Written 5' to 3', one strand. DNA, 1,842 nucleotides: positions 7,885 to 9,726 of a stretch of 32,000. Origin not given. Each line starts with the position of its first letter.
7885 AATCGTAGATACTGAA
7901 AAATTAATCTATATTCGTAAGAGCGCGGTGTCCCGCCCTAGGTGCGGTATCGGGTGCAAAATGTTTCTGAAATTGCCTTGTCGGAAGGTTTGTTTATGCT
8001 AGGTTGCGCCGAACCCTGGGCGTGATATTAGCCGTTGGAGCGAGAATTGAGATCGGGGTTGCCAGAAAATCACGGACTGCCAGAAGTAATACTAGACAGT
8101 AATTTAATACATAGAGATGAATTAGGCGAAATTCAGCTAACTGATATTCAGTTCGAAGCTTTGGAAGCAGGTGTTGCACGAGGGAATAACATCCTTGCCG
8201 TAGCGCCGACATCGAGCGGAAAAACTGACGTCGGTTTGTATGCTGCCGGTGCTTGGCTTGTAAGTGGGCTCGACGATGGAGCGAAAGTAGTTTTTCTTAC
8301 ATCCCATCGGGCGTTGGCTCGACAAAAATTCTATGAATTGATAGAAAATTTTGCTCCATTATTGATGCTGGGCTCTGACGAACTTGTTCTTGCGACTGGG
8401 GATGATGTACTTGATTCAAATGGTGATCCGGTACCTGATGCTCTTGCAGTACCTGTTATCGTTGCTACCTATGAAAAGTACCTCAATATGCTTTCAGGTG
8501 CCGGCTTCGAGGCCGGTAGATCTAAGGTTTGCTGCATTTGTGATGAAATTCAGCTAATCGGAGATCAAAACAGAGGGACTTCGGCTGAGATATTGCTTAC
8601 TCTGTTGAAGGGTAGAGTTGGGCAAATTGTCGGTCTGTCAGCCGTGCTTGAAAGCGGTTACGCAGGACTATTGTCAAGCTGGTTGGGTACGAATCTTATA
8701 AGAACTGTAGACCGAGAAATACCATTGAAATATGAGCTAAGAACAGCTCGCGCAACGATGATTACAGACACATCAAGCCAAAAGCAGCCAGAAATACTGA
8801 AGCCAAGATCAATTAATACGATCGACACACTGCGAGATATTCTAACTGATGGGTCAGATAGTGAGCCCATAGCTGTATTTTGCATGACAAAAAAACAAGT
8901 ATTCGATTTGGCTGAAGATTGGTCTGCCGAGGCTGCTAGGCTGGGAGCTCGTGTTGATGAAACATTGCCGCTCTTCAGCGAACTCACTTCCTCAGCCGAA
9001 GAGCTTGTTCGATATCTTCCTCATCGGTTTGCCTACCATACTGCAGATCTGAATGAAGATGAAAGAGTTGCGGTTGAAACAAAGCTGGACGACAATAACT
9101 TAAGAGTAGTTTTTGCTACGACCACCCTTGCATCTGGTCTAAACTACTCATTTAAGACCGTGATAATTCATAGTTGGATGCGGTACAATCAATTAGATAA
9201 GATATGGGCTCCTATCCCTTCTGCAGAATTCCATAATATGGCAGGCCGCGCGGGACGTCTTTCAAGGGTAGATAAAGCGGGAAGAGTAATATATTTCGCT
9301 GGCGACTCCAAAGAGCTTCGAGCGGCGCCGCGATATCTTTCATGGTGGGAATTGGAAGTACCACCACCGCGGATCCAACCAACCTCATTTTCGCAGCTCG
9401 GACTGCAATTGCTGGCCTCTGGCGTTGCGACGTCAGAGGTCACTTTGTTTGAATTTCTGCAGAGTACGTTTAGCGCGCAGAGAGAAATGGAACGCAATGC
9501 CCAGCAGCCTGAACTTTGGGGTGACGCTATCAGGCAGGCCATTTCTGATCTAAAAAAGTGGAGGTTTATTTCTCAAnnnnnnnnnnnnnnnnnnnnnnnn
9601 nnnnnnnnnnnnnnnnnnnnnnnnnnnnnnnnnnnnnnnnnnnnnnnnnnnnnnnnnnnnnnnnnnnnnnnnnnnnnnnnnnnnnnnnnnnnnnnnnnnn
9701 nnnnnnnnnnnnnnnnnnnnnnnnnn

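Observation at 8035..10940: Two-gene helicase-nuclease module: a split Hel308/Ski2-like helicase with an appended PD-(D/E)xK nuclease (candidate defence system)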

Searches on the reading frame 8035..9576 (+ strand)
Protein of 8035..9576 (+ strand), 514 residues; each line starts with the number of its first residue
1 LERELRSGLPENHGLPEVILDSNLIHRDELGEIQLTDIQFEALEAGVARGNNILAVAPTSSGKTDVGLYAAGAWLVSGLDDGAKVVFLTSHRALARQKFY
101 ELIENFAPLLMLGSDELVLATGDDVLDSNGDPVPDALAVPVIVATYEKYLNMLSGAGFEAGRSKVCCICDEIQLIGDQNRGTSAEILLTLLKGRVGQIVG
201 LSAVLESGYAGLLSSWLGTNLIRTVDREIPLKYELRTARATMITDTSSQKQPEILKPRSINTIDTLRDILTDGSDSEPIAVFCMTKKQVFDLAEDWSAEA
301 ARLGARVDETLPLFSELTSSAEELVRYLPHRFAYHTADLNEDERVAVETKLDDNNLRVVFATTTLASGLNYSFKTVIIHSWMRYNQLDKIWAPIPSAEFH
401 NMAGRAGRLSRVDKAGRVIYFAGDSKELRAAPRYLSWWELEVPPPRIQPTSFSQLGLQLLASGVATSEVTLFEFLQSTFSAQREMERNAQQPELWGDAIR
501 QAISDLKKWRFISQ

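Call 3: search_protein_families(library=pfam, proteins=[window:8035-9576:+], max_evalue=0.1)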
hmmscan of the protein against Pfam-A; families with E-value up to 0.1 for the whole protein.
window:8035-9576:+ (514 aa): 4 families
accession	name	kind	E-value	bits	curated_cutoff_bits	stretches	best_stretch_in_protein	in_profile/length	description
PF00270.35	DEAD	-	3.1e-15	56.7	26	1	36-206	1-161/167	DEAD/DEAH box helicase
PF00271.37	Helicase_C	-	8.1e-09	36.2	23.5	1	313-409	20-109/110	Helicase conserved C-terminal domain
PF04851.21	ResIII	-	0.028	14.8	22.5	1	33-171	2-133/164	Type III restriction enzyme, res subunit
PF20470.4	HTH_61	-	0.029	15.2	24.3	0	451-512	36-91/92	Helix-turn-helix domain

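Call 4: search_protein_families(library=padloc, proteins=[window:8035-9576:+], max_evalue=0.1)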
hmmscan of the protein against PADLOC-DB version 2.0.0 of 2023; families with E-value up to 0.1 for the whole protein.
window:8035-9576:+ (514 aa): 35 families (the best 25 are shown)
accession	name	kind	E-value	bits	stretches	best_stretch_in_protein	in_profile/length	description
PDLC00194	HamB1|HamB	-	1.2e-25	87.7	2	322-422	552-651/995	DEAD-box helicase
PDLC04531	PDC-M23B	-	1.3e-25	87.7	2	275-435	568-725/1060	-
PDLC00174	HamB1|HamB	-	7.4e-22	75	2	306-427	598-712/1163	DEAD-box helicase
PDLC00192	HamB1|HamB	-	1.1e-21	74.3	2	332-426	584-671/1104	DEAD-box helicase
PDLC00188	HamB1|HamB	-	4.4e-15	52.9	2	334-408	576-644/1037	DEAD-box helicase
PDLC00176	HamB1|HamB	-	1.3e-14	51.3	1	249-411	343-502/845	DEAD-box helicase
PDLC00187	HamB1|HamB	-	2.1e-14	50.8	2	323-411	426-509/851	DEAD-box helicase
PDLC00177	HamB1|HamB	-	1.3e-13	48.1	1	264-419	375-530/841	DEAD-box helicase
PDLC00186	HamB1|HamB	-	3.3e-13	46.5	2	320-410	437-522/864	DEAD-box helicase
PDLC00190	HamB1|HamB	-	6.5e-13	46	1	253-448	352-543/866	DEAD-box helicase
PDLC00200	HamB2|HamB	-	1.9e-12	44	2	323-411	439-522/865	DEAD-box helicase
PDLC00185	HamB1|HamB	-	3.2e-12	43.1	2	262-410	366-515/871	DEAD-box helicase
PDLC00178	HamB1|HamB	-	9.6e-12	41.6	2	38-219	249-424/830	DEAD-box helicase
PDLC03960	SngC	-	2e-11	41.4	2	167-414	154-364/720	-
PDLC00181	HamB1|HamB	-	1.7e-10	37.6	2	324-410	415-500/836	DEAD-box helicase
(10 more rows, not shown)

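Call 5: search_protein_families(library=ncbifam, proteins=[window:8035-9576:+], max_evalue=0.1)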
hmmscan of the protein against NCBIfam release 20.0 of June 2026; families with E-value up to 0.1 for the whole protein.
window:8035-9576:+ (514 aa): 12 families
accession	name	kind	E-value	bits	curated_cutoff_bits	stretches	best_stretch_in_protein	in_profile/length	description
NF002654.0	PRK02362.1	equivalog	3.9e-47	161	887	1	34-487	23-460/739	ATP-dependent DNA helicase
NF001308.0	PRK00254.1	equivalog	4.4e-37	127.7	1216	1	34-437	23-400/720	ATP-dependent DNA helicase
NF002251.0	PRK01172.1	equivalog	3.8e-36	124.5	891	1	31-512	19-459/674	ATP-dependent DNA helicase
NF040935.1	helicase_Hel308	equivalog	1.4e-27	96.2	1200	1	31-482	23-461/704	ATP-dependent DNA helicase Hel308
TIGR04121.1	DEXH_lig_assoc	equivalog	2.6e-08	32.1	850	2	37-206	16-185/804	ligase-associated DNA damage response DEXH box helicase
NF010338.0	PRK13767.1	equivalog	0.0011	17.3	849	0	330-371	316-357/877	ATP-dependent helicase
NF008744.0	PRK11776.1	equivalog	0.0043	15.7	524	0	27-65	19-56/460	ATP-dependent RNA helicase DbpA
TIGR01587.1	cas3_core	equivalog_domain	0.006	15.7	102.45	0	57-285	6-231/358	CRISPR-associated helicase Cas3'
NF008394.0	PRK11192.1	equivalog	0.0092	14.8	507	1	20-185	10-171/441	ATP-dependent RNA helicase SrmB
TIGR00614.1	recQ_fam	subfamily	0.041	12.7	219.8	1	322-381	244-302/470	RecQ family ATP-dependent DNA helicase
NF008279.0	PRK11057.1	equivalog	0.05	12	1015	0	333-380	265-311/608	ATP-dependent DNA helicase RecQ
TIGR03817.1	DECH_helic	hypoth_equivalog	0.084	11.1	874.1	0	325-409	299-373/742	helicase/secretion neighborhood putative DEAH-box helicase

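Call 19: search_solved_structures(query=window:8035-9576:+, max_evalue=0.001)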
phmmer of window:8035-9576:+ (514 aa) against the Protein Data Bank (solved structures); distinct sequences matched with E-value up to 0.001: 54.
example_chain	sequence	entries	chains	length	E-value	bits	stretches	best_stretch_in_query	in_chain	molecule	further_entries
2zj2_A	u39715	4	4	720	1.4e-28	103.1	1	38-484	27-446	Putative ski2-type helicase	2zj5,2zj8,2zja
4f92_B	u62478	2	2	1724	7.8e-23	84.2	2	35-419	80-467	U5 small nuclear ribonucleoprotein 200 kDa helicase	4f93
6qdv_B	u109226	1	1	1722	7.8e-23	84.2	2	35-419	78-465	U5 small nuclear ribonucleoprotein 200 kDa helicase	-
4f91_B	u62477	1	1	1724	7.9e-23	84.2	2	35-419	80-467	U5 small nuclear ribonucleoprotein 200 kDa helicase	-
5urj_A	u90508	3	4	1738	8.1e-23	84.1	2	35-419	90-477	U5 small nuclear ribonucleoprotein 200 kDa helicase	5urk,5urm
4kit_B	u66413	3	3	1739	8.1e-23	84.1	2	35-419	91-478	U5 small nuclear ribonucleoprotein 200 kDa helicase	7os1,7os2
6s8q_B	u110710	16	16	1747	8.2e-23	84.1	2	35-419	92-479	U5 small nuclear ribonucleoprotein 200 kDa helicase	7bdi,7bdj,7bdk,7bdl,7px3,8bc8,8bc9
6s9i_B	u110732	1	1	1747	1.1e-22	83.7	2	35-419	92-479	U5 small nuclear ribonucleoprotein 200 kDa helicase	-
3jcr_C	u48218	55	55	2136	1.6e-22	83.1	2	35-419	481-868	hBrr2 | U5 small nuclear ribonucleoprotein 200 kDa helicase | Brr2, U5 small nuclear ribonucleoprotein 200 kDa helicase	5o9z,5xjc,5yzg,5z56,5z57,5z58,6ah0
6s8o_B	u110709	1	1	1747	3.1e-22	82.2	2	35-419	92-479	U5 small nuclear ribonucleoprotein 200 kDa helicase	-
2p6r_A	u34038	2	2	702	3.8e-22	81.9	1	33-502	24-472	afUHEL308 HELICASE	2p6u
2va8_A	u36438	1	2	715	6.7e-21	77.8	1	20-429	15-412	SKI2-TYPE HELICASE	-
9b15_A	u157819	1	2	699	5.1e-20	74.9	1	33-499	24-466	ATP-dependent DNA helicase Hel308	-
8ro0_B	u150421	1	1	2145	1.9e-17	66.4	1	35-445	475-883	U5 small nuclear ribonucleoprotein 200 kDa helicase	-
7zpq_CA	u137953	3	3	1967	3.9e-15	58.8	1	52-483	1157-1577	SLH1 isoform 1 | RQC trigger complex helicase SLH1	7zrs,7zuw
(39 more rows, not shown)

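Call 29: find_homologous_proteins(query=window:8035-9576:+, max_evalue=1e-20)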
Query window:8035-9576:+ (514 aa): 188 proteins with E <= 1e-20 among 8000 candidates; the best 120 are listed.
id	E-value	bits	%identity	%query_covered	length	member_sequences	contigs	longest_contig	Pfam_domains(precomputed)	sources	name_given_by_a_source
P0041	0.0e+0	1121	99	98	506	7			PF00270.36,PF00271.38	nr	nr:DEAD/DEAH box helicase [Methylorubrum zatmanii]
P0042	4.8e-237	806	71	99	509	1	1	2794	PF00270.36,PF00271.38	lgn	-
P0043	5.4e-230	782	70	95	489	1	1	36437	PF00270.36,PF00271.38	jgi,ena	-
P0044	1.7e-228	777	69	99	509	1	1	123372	PF00270.36,PF00271.38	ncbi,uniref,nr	ncbi:DEAD/DEAH box helicase [Methylobacterium sp. J-059]|uniref:DEAD/DEAH box helicase n=1 Tax=Methy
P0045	3.4e-228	776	67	99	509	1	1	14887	PF00270.36,PF00271.38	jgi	jgi:helicase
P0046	7.6e-221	752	65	99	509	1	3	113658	PF00270.36,PF00271.38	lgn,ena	-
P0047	1.0e-209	715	65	99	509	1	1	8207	PF00270.36,PF00271.38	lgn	-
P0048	1.7e-209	715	64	99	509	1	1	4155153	PF00270.36,PF00271.38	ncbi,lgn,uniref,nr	ncbi:DEAD/DEAH box helicase [Sphingopyxis sp. MG]|uniref:DEAD/DEAH box helicase n=1 Tax=Sphingopyxis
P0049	2.6e-208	711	61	99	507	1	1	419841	PF00270.36,PF00271.38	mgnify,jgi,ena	mgnify:CR=1 FL=1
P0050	1.5e-207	708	62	99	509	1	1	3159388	PF00270.36,PF00271.38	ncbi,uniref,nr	ncbi:DEAD/DEAH box helicase [Agrobacterium leguminum]|uniref:DEAD/DEAH box helicase n=1 Tax=Agrobact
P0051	3.4e-205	701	63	99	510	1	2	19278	PF00270.36,PF00271.38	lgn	-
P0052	4.8e-205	700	61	99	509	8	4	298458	PF00270.36,PF00271.38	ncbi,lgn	-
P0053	5.6e-205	700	63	99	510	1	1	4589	PF00270.36,PF00271.38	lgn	-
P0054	1.2e-204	699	61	99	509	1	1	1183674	PF00270.36,PF00271.38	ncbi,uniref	ncbi:DEAD/DEAH box helicase [Rhizobium leguminosarum]|uniref:DEAD/DEAH box helicase n=1 Tax=Rhizobiu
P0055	1.3e-203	695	63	99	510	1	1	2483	PF00270.36,PF00271.38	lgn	-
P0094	5.2e-114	400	44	99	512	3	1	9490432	PF00270.36,PF00271.38,PF04851.22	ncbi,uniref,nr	ncbi:DEAD/DEAH box helicase domain protein [Myxococcus hansupus]|uniref:DEAD/DEAH box helicase domai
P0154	2.2e-95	338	44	84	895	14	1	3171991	PF00270.36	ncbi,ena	-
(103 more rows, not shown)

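Call 33: find_encoding_contigs(protein=P0094, flank=8000, max_places=1)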
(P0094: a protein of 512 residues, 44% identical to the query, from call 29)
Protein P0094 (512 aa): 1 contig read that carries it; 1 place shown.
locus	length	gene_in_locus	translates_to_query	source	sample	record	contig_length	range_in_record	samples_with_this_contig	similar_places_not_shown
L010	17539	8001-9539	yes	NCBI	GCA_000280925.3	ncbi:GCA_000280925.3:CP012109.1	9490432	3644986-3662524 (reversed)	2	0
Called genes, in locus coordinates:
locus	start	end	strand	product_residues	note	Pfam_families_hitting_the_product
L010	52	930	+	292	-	PF01098:FTSW_RODA_SPOVE (weak)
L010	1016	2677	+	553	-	PF18158:AidB_N, PF02770:Acyl-CoA_dh_M, PF00441:Acyl-CoA_dh_1, PF08028:Acyl-CoA_dh_2 (weak), PF22924:ACOX_C_alpha1 (weak), PF22217:ACDH-11_C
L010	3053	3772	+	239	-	-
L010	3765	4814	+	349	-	PF13527:Acetyltransf_9, PF00583:Acetyltransf_1 (faint), PF02799:NMT_C (weak)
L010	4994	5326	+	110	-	-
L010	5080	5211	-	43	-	-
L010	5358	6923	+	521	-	-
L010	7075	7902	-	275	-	PF14234:DUF4336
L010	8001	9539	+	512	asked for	PF04851:ResIII (weak), PF00270:DEAD, PF00271:Helicase_C (weak)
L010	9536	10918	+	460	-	-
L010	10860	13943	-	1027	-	PF02811:PHP, PF07733:DNA_pol3_alpha, PF17657:DNA_pol3_finger, PF14579:HHH_6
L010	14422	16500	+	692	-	PF03030:H_PPase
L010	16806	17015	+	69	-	-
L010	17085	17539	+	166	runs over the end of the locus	PF01957:NfeD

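Call 43: find_encoding_contigs(protein=P0154, flank=8000, max_places=2)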
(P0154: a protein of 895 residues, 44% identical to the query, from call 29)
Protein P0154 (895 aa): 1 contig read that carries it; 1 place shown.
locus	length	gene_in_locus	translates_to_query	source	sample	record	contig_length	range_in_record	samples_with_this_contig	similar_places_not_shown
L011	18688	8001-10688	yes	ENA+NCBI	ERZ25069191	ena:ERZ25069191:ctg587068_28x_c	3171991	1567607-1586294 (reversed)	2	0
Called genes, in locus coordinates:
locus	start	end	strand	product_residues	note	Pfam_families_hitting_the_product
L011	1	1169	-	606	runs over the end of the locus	PF00890:FAD_binding_2, PF03486:HI0933_like (faint), PF07992:Pyr_redox_2 (faint), PF02910:Succ_DH_flav_C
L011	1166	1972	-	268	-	-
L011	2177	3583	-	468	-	PF00206:Lyase_1, PF10415:FumaraseC_C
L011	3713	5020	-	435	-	PF01546:Peptidase_M20, PF07687:M20_dimer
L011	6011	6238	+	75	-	-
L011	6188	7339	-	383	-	PF01527:HTH_Tnp_1 (faint), PF13384:HTH_23 (weak), PF13518:HTH_28 (weak), PF13565:HTH_32, PF00665:rve, PF13683:rve_3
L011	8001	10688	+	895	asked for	PF00270:DEAD (weak)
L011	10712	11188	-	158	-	PF00903:Glyoxalase, PF22656:At5g48480-like_N (faint)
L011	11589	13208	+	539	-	PF00474:SSF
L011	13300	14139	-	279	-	PF01694:Rhomboid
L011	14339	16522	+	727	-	PF13620:CarboxypepD_reg (weak), PF07715:Plug, PF00593:TonB_dep_Rec_b-barrel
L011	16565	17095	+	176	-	PF01242:PTPS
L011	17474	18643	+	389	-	PF03781:FGE-sulfatase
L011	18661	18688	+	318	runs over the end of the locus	PF00534:Glycos_transf_1, PF13692:Glyco_trans_1_4, PF20706:GT4-conflict (weak)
